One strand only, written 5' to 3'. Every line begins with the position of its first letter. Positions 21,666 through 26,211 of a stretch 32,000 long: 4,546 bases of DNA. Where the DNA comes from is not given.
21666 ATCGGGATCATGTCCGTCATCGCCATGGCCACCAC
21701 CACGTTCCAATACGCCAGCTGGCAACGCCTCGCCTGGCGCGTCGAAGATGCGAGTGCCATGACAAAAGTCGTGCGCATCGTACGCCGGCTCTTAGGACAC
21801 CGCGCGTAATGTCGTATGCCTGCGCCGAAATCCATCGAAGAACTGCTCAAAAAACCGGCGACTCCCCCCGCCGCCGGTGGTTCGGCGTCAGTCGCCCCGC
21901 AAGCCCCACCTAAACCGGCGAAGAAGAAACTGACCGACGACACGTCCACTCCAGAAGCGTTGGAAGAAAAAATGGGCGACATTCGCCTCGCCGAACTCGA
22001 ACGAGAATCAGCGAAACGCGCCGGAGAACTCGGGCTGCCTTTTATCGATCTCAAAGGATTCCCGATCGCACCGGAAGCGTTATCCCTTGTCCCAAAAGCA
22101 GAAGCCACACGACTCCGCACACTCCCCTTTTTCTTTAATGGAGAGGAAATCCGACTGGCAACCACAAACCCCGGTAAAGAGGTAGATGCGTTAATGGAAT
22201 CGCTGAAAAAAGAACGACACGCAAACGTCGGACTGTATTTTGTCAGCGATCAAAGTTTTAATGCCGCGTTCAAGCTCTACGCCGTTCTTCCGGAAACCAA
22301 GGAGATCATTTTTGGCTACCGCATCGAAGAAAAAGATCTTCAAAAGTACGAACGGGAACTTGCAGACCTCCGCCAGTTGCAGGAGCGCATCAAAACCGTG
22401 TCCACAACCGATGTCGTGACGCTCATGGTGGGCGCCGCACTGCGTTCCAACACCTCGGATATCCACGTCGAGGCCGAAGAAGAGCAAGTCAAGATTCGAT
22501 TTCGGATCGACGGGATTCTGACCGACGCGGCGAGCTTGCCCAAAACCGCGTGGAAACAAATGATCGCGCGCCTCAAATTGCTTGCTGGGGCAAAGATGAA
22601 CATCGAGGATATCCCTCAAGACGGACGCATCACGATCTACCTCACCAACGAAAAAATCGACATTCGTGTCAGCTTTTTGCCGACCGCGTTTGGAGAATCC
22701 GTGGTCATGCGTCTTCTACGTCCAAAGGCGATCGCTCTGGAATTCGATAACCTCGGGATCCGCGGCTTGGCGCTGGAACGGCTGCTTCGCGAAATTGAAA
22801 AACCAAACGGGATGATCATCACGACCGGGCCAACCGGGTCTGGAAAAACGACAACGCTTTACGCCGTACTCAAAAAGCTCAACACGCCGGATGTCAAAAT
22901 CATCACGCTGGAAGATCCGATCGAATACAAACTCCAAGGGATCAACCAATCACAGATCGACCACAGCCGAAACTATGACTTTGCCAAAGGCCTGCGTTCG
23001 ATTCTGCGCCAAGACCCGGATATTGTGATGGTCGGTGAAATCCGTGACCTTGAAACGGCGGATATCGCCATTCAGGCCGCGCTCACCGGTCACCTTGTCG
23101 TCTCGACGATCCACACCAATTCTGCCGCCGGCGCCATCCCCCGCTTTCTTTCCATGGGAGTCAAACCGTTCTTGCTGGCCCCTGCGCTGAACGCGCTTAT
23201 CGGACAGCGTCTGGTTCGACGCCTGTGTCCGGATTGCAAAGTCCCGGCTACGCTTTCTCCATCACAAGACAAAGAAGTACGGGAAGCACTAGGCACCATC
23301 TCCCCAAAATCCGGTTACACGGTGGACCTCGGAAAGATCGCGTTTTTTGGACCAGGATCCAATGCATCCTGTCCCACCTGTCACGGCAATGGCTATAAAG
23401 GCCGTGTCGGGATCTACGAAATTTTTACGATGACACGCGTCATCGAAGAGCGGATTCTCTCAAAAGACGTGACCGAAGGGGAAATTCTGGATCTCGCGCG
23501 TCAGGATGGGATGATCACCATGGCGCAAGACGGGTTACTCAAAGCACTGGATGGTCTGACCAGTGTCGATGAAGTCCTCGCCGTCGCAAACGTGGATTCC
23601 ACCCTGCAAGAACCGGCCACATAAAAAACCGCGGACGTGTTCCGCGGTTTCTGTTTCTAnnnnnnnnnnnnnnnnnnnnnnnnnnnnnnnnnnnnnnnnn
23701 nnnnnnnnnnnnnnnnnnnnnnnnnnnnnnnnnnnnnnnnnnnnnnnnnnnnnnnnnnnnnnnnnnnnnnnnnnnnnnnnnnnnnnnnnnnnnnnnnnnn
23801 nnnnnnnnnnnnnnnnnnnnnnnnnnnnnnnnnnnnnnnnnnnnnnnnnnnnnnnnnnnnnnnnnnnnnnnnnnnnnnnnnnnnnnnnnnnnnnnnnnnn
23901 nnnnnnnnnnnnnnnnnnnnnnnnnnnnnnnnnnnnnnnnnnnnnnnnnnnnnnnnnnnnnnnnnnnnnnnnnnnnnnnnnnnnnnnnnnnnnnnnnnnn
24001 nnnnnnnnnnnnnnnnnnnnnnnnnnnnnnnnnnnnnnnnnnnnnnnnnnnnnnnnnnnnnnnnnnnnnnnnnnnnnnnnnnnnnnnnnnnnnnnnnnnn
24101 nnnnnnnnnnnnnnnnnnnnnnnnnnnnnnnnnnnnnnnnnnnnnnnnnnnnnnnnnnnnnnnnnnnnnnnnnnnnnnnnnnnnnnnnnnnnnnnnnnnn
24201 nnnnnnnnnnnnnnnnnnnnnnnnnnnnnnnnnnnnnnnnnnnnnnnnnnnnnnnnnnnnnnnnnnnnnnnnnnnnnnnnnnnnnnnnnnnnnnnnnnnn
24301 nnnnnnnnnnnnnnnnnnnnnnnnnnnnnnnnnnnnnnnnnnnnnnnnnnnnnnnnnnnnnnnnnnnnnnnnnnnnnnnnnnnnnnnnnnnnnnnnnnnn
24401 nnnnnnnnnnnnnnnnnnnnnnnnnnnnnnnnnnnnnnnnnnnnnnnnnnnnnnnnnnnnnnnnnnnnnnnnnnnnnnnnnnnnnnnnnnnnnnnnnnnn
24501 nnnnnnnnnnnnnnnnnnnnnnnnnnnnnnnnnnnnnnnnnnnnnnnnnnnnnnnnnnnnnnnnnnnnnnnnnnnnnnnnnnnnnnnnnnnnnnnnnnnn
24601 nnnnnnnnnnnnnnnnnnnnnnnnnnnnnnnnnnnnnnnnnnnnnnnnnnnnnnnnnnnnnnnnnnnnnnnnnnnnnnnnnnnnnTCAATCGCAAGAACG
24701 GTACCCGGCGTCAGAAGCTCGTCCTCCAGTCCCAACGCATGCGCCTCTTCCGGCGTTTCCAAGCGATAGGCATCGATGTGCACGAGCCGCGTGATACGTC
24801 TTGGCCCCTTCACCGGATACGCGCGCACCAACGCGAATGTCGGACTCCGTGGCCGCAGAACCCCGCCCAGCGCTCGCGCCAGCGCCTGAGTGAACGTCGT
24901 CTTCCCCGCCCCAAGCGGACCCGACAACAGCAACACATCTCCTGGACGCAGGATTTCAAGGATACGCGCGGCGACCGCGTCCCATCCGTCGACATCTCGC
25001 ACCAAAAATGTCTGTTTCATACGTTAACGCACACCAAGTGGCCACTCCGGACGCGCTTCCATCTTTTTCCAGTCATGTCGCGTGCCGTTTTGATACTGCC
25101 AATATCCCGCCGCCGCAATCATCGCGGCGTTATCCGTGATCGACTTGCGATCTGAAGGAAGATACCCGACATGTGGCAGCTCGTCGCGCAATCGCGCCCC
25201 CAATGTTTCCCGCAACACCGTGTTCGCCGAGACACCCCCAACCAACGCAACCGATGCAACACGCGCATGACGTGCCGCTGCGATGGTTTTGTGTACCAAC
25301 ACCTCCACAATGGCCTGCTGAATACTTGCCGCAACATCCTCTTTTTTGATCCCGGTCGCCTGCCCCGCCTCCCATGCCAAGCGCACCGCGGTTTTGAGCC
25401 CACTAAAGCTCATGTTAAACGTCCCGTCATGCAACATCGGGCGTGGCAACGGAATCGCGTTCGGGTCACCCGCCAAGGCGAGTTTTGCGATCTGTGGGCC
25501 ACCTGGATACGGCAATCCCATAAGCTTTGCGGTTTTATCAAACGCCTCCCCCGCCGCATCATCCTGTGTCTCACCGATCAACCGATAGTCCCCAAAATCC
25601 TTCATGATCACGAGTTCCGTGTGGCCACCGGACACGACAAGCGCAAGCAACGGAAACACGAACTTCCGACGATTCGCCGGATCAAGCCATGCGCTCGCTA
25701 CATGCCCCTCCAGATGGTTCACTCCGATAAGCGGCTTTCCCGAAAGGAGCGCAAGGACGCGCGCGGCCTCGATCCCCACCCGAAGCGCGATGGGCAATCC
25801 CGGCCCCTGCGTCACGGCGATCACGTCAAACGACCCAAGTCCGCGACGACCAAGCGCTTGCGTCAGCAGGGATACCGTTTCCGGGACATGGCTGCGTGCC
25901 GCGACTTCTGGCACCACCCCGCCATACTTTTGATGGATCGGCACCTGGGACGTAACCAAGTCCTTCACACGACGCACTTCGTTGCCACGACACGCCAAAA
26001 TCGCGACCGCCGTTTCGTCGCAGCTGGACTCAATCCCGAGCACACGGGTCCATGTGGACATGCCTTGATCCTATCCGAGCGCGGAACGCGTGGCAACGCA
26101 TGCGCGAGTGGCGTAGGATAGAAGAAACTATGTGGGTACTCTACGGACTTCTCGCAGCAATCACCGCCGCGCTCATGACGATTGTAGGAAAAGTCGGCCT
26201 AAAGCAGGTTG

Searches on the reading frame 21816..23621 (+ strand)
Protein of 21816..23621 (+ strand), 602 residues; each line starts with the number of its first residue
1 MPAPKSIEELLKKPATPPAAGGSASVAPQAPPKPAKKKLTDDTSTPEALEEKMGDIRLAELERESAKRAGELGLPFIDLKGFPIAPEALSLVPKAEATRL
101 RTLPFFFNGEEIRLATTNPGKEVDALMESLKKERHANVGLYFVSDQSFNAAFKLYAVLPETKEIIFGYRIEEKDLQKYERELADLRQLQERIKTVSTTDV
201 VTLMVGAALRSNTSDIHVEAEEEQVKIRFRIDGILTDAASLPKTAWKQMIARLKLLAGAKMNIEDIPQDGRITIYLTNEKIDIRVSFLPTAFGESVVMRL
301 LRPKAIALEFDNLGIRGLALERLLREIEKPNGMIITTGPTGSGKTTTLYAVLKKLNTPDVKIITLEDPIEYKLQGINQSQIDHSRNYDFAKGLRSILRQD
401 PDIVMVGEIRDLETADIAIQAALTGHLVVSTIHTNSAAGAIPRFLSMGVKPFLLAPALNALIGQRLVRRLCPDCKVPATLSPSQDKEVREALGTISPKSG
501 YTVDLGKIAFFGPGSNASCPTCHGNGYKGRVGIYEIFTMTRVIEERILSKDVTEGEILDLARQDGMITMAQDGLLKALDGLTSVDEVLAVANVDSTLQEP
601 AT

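Call 68: search_protein_families(library=pfam, proteins=[window:21816-23621:+], max_evalue=0.001)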
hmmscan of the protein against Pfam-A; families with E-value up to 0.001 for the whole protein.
window:21816-23621:+ (602 aa): 4 families
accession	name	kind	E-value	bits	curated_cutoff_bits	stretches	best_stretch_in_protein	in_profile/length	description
PF00437.27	T2SSE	-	4.3e-122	407.8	24.9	1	199-588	10-369/370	Type II/IV secretion system protein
PF05157.20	MshEN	-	3.6e-09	36.9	23.1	1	72-153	1-81/90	MshEN domain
PF13173.12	AAA_14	-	0.00058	20.3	27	0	332-439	3-101/129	AAA domain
PF25199.1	nSTAND_NTPase5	-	0.00067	19.9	34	0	325-374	30-85/145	Novel STAND NTPase 5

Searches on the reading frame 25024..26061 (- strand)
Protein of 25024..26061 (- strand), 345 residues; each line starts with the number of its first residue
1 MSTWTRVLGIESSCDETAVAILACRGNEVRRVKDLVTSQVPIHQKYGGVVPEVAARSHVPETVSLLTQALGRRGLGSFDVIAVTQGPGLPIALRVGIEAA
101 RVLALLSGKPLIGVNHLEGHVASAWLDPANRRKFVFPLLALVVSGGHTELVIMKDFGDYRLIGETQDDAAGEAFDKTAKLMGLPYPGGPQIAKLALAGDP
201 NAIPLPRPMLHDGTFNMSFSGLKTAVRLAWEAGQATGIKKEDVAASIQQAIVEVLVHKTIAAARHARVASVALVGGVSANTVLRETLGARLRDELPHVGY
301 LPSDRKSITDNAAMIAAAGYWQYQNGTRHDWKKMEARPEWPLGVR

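Call 68: search_protein_families(library=pfam, proteins=[window:25024-26061:-], max_evalue=0.001)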
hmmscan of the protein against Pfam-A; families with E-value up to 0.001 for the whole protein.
window:25024-26061:- (345 aa): 3 families
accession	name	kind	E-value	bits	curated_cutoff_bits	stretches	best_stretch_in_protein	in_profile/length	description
PF00814.31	TsaD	-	3.3e-79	266.7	24.8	1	34-316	5-263/264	tRNA N6-adenosine threonylcarbamoyltransferase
PF22521.2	HypF_C_2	-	1.7e-06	28.4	27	1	234-294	160-220/241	Carbamoyltransferase, Kae1-like Domain, second subdomain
PF02543.21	Carbam_trans_N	-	0.00054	19.9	24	0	239-287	272-320/346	Carbamoyltransferase N-terminus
